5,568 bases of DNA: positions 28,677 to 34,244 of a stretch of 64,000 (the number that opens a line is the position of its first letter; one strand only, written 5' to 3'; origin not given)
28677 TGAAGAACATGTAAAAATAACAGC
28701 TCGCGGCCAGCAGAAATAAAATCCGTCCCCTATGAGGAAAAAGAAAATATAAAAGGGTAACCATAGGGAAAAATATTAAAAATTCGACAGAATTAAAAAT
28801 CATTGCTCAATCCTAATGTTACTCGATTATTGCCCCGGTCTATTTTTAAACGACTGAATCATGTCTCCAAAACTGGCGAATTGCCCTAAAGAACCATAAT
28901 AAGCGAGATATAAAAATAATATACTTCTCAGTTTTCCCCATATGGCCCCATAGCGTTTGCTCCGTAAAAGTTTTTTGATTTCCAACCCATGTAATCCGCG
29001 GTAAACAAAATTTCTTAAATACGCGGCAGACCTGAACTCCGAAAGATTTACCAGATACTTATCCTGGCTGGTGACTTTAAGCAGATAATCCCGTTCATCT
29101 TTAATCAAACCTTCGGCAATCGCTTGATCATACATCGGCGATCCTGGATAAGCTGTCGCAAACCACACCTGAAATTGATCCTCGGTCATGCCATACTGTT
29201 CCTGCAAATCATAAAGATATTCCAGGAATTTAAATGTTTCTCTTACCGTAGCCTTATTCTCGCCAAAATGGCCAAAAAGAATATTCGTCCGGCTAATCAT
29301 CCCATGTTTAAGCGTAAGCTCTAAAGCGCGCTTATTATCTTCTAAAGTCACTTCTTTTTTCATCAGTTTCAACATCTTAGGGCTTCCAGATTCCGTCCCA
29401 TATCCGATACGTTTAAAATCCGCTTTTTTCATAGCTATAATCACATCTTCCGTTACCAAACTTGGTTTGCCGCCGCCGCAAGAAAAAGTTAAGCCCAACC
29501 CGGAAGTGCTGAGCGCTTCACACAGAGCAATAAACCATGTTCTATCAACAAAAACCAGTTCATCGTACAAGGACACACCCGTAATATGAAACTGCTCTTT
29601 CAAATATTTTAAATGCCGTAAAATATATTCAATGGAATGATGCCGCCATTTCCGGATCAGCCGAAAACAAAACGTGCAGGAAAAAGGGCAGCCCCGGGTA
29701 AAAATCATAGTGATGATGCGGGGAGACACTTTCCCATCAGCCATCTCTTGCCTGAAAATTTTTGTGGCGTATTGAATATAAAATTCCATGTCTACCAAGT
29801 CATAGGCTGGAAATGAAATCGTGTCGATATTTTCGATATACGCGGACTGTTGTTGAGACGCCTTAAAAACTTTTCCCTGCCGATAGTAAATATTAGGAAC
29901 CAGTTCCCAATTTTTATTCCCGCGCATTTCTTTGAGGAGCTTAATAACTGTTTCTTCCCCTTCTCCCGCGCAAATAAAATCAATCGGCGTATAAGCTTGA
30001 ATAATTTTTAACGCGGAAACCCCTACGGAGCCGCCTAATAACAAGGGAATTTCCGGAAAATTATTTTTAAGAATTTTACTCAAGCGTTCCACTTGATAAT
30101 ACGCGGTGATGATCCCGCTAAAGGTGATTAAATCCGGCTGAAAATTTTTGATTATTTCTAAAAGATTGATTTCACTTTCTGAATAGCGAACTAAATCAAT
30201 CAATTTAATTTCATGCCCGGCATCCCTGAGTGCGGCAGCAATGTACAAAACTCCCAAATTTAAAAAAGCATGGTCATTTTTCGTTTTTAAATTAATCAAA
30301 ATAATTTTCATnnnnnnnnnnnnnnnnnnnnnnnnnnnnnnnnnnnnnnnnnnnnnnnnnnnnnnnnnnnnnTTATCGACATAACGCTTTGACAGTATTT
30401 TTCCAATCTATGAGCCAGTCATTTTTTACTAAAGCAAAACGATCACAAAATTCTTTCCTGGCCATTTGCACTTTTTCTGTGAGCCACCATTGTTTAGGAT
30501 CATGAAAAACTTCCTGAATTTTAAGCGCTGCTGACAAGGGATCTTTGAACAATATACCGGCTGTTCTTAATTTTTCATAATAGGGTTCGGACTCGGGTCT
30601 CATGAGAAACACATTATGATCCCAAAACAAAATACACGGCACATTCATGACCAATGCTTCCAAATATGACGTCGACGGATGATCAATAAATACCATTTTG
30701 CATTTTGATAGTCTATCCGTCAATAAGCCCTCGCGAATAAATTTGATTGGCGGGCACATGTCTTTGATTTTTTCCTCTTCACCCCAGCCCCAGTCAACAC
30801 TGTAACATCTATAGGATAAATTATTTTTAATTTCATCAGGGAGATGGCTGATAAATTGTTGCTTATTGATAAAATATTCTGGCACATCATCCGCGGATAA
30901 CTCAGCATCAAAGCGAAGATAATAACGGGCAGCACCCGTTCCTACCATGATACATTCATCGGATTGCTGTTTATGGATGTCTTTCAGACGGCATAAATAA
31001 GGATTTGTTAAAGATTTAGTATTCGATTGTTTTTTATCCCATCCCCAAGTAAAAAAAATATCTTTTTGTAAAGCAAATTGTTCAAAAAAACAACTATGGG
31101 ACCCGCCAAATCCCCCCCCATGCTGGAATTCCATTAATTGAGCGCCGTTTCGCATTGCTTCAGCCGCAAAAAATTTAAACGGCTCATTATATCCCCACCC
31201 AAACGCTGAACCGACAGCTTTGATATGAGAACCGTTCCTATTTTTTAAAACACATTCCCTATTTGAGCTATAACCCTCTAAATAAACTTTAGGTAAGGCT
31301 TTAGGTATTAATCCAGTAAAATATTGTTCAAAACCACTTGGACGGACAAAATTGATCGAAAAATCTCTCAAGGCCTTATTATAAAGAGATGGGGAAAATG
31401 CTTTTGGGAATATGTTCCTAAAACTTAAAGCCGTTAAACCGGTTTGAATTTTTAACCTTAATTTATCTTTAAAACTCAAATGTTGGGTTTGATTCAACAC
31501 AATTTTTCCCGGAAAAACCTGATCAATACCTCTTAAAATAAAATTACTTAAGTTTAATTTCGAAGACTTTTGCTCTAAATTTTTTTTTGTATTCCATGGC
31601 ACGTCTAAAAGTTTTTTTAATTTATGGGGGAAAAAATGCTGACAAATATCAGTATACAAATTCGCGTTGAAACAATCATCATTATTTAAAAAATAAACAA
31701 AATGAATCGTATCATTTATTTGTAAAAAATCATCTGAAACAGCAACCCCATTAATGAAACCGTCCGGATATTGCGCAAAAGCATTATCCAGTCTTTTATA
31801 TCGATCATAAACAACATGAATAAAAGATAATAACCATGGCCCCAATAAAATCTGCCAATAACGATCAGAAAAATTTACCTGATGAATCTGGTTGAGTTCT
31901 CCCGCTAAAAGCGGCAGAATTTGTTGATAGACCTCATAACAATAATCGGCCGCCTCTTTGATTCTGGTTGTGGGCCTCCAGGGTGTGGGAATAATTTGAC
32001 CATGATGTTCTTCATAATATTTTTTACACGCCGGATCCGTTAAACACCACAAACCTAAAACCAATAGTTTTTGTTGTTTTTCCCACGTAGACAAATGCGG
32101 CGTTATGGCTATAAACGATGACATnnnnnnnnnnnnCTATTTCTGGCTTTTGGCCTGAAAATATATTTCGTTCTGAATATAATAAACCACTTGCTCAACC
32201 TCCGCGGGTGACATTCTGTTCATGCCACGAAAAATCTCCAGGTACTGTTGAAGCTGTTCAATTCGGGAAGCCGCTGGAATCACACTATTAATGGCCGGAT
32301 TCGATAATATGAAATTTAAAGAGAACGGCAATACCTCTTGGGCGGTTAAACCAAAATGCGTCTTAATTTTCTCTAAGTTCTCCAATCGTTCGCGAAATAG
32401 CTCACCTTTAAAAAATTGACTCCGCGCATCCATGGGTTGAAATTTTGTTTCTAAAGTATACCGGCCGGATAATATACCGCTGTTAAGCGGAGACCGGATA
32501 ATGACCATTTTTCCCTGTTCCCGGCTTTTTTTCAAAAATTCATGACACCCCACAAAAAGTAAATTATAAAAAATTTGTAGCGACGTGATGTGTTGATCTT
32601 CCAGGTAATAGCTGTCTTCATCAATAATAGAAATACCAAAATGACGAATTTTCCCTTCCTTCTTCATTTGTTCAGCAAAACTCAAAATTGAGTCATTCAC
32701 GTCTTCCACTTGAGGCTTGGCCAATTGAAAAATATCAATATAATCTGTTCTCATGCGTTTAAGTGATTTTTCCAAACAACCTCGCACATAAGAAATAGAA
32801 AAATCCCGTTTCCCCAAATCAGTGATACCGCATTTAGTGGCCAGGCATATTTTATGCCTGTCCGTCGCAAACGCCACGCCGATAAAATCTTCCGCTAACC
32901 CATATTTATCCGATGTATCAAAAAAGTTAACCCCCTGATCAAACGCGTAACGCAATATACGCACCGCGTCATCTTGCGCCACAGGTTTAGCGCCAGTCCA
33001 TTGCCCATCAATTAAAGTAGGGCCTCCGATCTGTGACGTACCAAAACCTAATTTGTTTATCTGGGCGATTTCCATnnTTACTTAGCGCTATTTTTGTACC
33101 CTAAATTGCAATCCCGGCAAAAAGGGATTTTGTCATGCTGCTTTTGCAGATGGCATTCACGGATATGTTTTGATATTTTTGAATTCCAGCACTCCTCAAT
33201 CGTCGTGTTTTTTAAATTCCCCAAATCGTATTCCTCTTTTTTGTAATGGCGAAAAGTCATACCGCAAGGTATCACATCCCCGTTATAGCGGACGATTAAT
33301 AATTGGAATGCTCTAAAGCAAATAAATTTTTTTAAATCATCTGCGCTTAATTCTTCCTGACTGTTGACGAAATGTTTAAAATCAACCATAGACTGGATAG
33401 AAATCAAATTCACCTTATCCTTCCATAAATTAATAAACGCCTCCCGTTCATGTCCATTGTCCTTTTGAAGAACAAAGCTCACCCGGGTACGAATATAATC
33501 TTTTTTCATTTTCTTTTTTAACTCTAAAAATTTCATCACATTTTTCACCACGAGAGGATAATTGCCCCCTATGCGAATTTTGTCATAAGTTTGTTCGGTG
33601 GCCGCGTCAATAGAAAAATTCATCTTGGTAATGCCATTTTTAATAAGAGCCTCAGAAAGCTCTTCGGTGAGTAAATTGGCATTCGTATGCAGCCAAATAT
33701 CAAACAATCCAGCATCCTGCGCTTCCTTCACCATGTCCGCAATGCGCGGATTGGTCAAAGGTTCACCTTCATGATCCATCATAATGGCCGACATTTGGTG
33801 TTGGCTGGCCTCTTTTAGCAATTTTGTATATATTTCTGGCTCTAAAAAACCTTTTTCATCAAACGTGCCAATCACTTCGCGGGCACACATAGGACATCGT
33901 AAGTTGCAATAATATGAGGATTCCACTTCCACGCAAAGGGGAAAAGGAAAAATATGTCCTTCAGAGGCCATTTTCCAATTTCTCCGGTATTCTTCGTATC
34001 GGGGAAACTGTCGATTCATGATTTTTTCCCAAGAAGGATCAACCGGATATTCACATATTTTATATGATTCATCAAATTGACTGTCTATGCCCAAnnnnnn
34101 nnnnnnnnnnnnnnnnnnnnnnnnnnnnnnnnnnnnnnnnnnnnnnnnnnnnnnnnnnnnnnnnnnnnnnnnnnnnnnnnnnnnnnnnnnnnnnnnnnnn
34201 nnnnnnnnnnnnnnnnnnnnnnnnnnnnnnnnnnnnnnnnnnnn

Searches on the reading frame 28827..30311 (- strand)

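Call 8: search_protein_families(library=pfam, proteins=[window:28827-30311:-], max_evalue=0.001)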
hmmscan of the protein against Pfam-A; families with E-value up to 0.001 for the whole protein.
window:28827-30311:- (494 aa): 2 families
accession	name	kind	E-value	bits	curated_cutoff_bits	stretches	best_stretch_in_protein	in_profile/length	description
PF04055.27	Radical_SAM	-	1.8e-21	77.5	29.5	1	202-363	1-166/166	Radical SAM superfamily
PF02310.24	B12-binding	-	1.8e-16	60.5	32.1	1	18-123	14-118/121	B12 binding domain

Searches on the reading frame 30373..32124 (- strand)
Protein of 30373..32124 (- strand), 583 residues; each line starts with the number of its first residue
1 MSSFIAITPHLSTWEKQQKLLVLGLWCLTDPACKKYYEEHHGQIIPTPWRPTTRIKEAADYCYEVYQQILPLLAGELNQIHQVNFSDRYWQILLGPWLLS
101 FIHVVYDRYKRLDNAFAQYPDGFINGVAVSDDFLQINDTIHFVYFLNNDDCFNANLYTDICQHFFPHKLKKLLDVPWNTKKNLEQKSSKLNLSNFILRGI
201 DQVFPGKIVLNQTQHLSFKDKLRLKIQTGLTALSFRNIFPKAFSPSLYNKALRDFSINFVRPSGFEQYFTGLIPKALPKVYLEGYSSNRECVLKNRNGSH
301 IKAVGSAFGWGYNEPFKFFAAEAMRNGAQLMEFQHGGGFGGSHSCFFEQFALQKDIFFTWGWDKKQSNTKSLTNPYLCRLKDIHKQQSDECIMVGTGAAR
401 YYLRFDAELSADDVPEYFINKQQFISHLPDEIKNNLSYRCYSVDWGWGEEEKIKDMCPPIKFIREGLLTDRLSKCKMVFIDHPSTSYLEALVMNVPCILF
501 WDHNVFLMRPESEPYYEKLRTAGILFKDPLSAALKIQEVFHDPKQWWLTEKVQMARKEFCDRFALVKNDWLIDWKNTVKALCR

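Call 8: search_protein_families(library=pfam, proteins=[window:30373-32124:-], max_evalue=0.001)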
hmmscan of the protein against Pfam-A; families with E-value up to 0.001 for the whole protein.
window:30373-32124:- (583 aa): 0 families

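Call 37: search_protein_families(library=ncbifam, proteins=[window:30373-32124:-], max_evalue=0.01)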
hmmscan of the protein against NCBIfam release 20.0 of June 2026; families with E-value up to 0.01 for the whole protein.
window:30373-32124:- (583 aa): 1 family
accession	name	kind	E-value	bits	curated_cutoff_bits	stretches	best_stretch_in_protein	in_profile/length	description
TIGR04331.1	o_ant_LIC12162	subfamily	9.6e-119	397.7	225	1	8-577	4-584/585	LIC12162 family transferase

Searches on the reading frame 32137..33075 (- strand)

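Call 8: search_protein_families(library=pfam, proteins=[window:32137-33075:-], max_evalue=0.001)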
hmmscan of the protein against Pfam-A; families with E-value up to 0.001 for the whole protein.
window:32137-33075:- (312 aa): 1 family
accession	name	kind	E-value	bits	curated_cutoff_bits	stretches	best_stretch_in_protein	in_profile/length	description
PF00248.27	Aldo_ket_red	-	9.5e-48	163.2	24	1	8-282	1-274/291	Aldo/keto reductase family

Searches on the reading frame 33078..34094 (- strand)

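Call 8: search_protein_families(library=pfam, proteins=[window:33078-34094:-], max_evalue=0.001)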
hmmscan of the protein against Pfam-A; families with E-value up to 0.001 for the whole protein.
window:33078-34094:- (338 aa): 4 families
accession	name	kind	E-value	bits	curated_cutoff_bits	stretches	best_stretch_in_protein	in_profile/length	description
PF04055.27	Radical_SAM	-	1.8e-15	58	29.5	1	58-221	2-163/166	Radical SAM superfamily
PF13186.11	SPASM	-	2.4e-13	50.6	21.5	1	259-330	1-67/67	Iron-sulfur cluster-binding domain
PF13353.11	Fer4_12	-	0.00016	22.5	22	0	62-170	14-121/137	4Fe-4S single cluster domain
PF01522.26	Polysacc_deac_1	-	0.00098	19.5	23.1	0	72-190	7-119/124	Polysaccharide deacetylase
